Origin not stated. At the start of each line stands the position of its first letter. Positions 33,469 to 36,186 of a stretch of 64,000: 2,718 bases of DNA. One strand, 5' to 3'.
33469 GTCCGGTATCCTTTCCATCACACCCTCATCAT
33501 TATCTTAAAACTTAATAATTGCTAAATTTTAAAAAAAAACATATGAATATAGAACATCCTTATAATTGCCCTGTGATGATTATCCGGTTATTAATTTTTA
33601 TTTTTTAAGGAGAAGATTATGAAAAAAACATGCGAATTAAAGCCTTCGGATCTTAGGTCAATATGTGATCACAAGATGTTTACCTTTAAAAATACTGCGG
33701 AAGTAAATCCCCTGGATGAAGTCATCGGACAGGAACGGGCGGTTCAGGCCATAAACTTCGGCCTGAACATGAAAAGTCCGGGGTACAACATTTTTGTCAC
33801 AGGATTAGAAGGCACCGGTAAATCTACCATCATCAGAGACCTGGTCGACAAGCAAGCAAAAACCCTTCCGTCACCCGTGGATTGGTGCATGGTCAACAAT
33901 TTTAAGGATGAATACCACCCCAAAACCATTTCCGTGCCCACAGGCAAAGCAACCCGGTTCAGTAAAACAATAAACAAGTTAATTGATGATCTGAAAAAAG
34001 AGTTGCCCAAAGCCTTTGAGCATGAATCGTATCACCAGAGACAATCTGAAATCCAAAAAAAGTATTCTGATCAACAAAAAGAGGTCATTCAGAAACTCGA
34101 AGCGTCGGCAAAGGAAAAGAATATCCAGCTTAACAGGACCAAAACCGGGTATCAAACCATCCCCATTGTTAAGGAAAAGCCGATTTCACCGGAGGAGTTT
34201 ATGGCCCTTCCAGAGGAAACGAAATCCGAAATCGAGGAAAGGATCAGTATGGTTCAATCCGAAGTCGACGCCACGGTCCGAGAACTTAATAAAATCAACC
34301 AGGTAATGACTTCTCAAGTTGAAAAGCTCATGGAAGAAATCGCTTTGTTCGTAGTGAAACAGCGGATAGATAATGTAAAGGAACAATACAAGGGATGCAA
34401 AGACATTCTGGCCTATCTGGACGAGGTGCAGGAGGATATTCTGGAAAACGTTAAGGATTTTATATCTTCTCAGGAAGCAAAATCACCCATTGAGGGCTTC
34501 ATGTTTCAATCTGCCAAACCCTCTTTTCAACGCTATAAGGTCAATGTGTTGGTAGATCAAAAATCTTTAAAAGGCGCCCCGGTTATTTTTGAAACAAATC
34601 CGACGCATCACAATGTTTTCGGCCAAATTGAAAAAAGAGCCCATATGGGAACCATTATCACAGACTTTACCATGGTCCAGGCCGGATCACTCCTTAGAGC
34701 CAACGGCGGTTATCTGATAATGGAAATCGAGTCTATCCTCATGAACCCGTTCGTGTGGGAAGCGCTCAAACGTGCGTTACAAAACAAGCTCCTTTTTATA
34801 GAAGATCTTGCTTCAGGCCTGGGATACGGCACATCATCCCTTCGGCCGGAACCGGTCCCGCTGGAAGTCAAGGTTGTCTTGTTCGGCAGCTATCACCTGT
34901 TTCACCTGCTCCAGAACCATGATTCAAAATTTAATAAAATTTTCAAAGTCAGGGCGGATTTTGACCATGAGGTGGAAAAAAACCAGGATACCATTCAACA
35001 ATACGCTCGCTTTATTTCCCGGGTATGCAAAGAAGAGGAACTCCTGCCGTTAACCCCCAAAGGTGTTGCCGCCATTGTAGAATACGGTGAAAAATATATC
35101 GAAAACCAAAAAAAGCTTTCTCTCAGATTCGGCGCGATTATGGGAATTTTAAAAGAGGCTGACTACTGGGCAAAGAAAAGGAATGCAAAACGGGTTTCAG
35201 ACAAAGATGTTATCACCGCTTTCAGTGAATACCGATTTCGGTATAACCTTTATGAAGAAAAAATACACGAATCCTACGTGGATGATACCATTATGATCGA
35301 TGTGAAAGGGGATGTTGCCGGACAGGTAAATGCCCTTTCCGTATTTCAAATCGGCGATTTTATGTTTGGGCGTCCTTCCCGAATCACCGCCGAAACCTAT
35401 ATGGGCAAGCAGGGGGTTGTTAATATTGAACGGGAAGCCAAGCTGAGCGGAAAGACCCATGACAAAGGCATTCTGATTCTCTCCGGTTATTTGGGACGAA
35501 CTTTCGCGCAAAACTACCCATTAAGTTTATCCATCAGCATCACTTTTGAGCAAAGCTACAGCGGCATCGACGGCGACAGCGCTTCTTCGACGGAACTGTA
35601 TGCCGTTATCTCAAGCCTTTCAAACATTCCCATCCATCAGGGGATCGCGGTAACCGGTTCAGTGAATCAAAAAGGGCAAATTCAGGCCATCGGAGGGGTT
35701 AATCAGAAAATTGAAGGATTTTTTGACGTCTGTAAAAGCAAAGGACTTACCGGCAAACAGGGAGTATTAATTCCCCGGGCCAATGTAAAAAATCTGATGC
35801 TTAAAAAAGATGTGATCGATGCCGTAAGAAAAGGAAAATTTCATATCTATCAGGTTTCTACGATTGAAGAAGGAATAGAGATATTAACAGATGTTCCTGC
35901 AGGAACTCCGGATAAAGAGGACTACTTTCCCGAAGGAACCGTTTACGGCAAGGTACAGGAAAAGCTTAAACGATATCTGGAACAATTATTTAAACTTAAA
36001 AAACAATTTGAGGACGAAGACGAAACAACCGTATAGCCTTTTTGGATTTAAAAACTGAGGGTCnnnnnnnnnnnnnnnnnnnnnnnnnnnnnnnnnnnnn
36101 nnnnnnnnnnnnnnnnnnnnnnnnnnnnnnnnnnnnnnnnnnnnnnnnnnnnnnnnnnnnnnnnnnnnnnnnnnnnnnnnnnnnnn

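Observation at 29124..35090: Inverted duplication of the Lon-like protease promoter/5' region brackets and truncates a DUF342 gene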

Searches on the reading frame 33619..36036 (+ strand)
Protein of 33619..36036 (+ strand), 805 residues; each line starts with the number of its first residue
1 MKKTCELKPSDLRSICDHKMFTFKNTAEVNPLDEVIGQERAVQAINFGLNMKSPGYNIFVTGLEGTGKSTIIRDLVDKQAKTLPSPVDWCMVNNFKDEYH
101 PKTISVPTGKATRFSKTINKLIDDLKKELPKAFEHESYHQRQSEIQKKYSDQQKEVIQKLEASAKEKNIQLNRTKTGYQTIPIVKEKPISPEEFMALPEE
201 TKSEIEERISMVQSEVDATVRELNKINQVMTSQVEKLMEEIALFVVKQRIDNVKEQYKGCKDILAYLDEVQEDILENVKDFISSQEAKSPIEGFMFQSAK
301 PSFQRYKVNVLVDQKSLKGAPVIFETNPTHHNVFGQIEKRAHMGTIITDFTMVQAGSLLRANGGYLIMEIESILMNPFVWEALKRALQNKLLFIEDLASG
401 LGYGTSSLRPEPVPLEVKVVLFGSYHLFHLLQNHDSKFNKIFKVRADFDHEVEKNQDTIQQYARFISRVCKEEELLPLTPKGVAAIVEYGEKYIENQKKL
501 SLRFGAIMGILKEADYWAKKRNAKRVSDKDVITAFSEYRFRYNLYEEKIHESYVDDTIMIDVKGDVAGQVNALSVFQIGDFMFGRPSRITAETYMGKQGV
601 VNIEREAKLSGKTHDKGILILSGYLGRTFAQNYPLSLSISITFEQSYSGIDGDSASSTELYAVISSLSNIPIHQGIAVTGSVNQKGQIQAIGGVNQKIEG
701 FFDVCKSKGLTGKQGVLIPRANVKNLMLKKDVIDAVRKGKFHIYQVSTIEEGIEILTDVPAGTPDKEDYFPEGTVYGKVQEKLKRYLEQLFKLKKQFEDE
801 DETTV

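Call 11: search_protein_families(library=pfam, proteins=[window:33619-36036:+], max_evalue=0.01)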
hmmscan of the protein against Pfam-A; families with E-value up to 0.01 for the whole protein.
window:33619-36036:+ (805 aa): 8 families
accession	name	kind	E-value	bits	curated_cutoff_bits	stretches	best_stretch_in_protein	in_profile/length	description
PF13654.12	AAA_32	-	1.7e-50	170.9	21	1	318-449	1-133/133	LonB-like, AAA domain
PF20436.4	LonB_AAA-LID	-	2.4e-19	69.6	22.4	1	477-541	1-65/65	Archaeal LonB, AAA+ ATPase LID domain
PF20437.3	LonC_helical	-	3.3e-09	37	24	1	88-121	1-34/34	Lon-like LonC helical domain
PF05362.19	Lon_C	-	4.2e-09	36.7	21.1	1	651-754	108-200/205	Lon protease (S16) C-terminal proteolytic domain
PF13401.12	AAA_22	-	8.6e-05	23.3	27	1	56-155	6-86/130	AAA domain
PF25201.1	nSTAND6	-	0.00036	21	27.7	1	37-158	3-106/148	Novel STAND NTPase 6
PF13191.12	AAA_16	-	0.0014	19.6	32.6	1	35-147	2-103/167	AAA ATPase domain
PF00910.28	RNA_helicase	-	0.0017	19.2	21.5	0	58-100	1-44/105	RNA helicase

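Call 12: find_encoding_contigs(protein=window:33619-36036:+, flank=10000, max_places=10)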
Protein window:33619-36036:+ (805 aa): no gene with exactly this product is on record in the collection.

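Call 15: find_related_loci(query=window:33619-36036:+, collection=genome_contigs, flank=10000)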
Query window:33619-36036:+ (805 aa) in genome_contigs; peptide patterns used: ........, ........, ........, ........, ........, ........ (x = any residue, [..] = any of these).
211 stretches matched a pattern; 140 encode a relative of the query (tblastn E <= 1e-3); the best 80 are kept; 80 distinct loci.
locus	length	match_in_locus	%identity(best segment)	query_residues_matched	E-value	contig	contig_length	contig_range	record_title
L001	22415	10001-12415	95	1-805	0e+0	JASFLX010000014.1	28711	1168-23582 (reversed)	MAG: Desulfobacterales bacterium isolate D0817M20remetaG_Bin_243 D0817M20remetaG_FD_scaffold_145_c1, whole genome shotgu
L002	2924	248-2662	95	1-805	0e+0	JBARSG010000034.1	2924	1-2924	MAG: Desulfobacterales bacterium isolate MFD12959_ilm_asm_bin44 k127_55347, whole genome shotgun sequence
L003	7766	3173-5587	94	1-805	0e+0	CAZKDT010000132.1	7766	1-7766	MAG TPA_asm: uncultured Desulfobacteraceae bacterium isolate binchicken_co357_137 genome assembly, contig: NODE_4922_len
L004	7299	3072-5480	94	1-803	0e+0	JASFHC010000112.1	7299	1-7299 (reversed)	MAG: Desulfobacterales bacterium isolate D0608M02metaG_Bin_359 D0608M02metaG_FD_scaffold_765_c1, whole genome shotgun se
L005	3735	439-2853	94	1-805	0e+0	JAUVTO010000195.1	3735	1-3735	MAG: Desulfobacterales bacterium isolate CSMAG_768 CSMAG_768_k141_844378_length_3735_cov_15.6333, whole genome shotgun s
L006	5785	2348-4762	94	1-805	0e+0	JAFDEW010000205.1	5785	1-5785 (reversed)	MAG: Deltaproteobacteria bacterium isolate Meg19_46_Bin_253 Meg19_46_Bin_253_scaffold_43361, whole genome shotgun sequen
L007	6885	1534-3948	94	1-805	0e+0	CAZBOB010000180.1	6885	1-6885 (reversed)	MAG TPA_asm: uncultured Desulfobacteraceae bacterium isolate binchicken_co34_357 genome assembly, contig: NODE_19753_len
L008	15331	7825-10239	91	1-805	0e+0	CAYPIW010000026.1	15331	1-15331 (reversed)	MAG TPA_asm: uncultured Desulfobacteraceae bacterium isolate SRP067234_co1_295 genome assembly, contig: k99_810596, whol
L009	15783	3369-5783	95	1-805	0e+0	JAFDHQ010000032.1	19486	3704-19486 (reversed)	MAG: Deltaproteobacteria bacterium isolate Meg22_1214_Bin_280 Meg22_1214_Bin_280_scaffold_11754, whole genome shotgun se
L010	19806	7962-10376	91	1-805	0e+0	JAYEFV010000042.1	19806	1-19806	MAG: Thermodesulfobacteriota bacterium isolate MAG263 MAG263_42, whole genome shotgun sequence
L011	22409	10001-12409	83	1-803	0e+0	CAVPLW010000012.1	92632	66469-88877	MAG: uncultured delta proteobacterium isolate MFD09964.bin.3.171 genome assembly, contig: contig_28923, whole genome sho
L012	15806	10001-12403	83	1-801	0e+0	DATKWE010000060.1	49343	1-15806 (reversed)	MAG TPA_asm: Desulfobacterales bacterium isolate SMAG_U14154 k141_725123, whole genome shotgun sequence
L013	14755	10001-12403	83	1-801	0e+0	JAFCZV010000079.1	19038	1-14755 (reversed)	MAG: Deltaproteobacteria bacterium isolate AB_1215_Bin_118 AB_1215_Bin_118_scaffold_10479, whole genome shotgun sequence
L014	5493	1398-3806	82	1-803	0e+0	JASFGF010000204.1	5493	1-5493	MAG: Desulfobacterales bacterium isolate D0606U02metaG_Bin_281 D0606U02metaG_FD_scaffold_3328_c1, whole genome shotgun s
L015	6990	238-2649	82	1-804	0e+0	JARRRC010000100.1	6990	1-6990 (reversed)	MAG: Desulfobacterales bacterium isolate Spart_218_MAG scaffold_8093, whole genome shotgun sequence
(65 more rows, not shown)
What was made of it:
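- On Lon-like protease, LonB/LonC-type (right-arm gene): The gene is 805 aa and 91-95% identical to sister proteins (call 15).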

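Call 27: find_related_loci(query=window:33619-36036:+, collection=metagenome_contigs, flank=10000)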
Query window:33619-36036:+ (805 aa) in metagenome_contigs; peptide patterns used: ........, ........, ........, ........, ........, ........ (x = any residue, [..] = any of these).
356 stretches matched a pattern; 220 encode a relative of the query (tblastn E <= 1e-3); the best 80 are kept; 80 distinct loci.
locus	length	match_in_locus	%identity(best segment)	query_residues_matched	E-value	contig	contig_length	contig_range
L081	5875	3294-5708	95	1-805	0e+0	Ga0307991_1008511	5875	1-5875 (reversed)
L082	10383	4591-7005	94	1-805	0e+0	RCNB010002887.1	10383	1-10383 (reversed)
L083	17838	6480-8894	94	1-805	0e+0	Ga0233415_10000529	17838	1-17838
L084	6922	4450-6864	95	1-805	0e+0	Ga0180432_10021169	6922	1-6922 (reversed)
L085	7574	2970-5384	94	1-805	0e+0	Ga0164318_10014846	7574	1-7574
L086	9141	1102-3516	93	1-805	0e+0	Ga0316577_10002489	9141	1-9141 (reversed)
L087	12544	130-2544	94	1-805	0e+0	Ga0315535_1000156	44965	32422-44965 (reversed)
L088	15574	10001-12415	94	1-805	0e+0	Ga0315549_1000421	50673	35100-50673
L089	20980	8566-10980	94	1-805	0e+0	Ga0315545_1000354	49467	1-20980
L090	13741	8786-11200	94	1-805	0e+0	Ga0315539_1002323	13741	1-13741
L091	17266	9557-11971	94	1-805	0e+0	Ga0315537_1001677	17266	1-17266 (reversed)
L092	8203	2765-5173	89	1-803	0e+0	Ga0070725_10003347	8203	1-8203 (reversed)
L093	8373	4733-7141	89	1-803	0e+0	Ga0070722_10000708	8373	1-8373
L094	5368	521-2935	86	1-805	0e+0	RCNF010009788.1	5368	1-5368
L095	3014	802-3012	97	1-737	0e+0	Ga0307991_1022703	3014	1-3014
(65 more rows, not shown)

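Call 44: search_protein_families(library=pfam, proteins=[L091:3946-5379:+, L091:5384-6229:+, L091:6584-8878:-], max_evalue=0.001)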
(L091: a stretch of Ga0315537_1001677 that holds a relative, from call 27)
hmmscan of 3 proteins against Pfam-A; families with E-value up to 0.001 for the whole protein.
L091:3946-5379:+ (477 aa): 1 family
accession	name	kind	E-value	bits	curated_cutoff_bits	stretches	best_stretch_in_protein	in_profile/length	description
PF00534.26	Glycos_transf_1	-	0.00038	20.5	26.4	0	243-297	60-117/172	Glycosyl transferases group 1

L091:5384-6229:+ (281 aa): 3 families
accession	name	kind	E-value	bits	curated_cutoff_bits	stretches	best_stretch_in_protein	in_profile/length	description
PF00702.32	Hydrolase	-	9.3e-09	36.4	26.4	1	31-239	1-191/191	haloacid dehalogenase-like hydrolase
PF13419.12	HAD_2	-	1.9e-05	25.3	23.8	1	77-242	21-175/178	Haloacid dehalogenase-like hydrolase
PF13242.12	Hydrolase_like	-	0.00012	22.4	22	1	197-256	3-60/75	HAD-hyrolase-like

L091:6584-8878:- (764 aa): 3 families
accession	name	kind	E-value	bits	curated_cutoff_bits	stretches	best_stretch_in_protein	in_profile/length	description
PF20250.3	FapA_N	-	2.5e-41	141.4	27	1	236-405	1-175/178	Flagellar Assembly Protein A N-terminal region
PF03961.19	FapA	-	1.4e-31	110.5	31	1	416-629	2-228/272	Flagellar Assembly Protein A beta solenoid domain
PF13717.11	Zn_ribbon_4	-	9.5e-05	22.7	30.3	1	15-46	1-35/36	zinc-ribbon domain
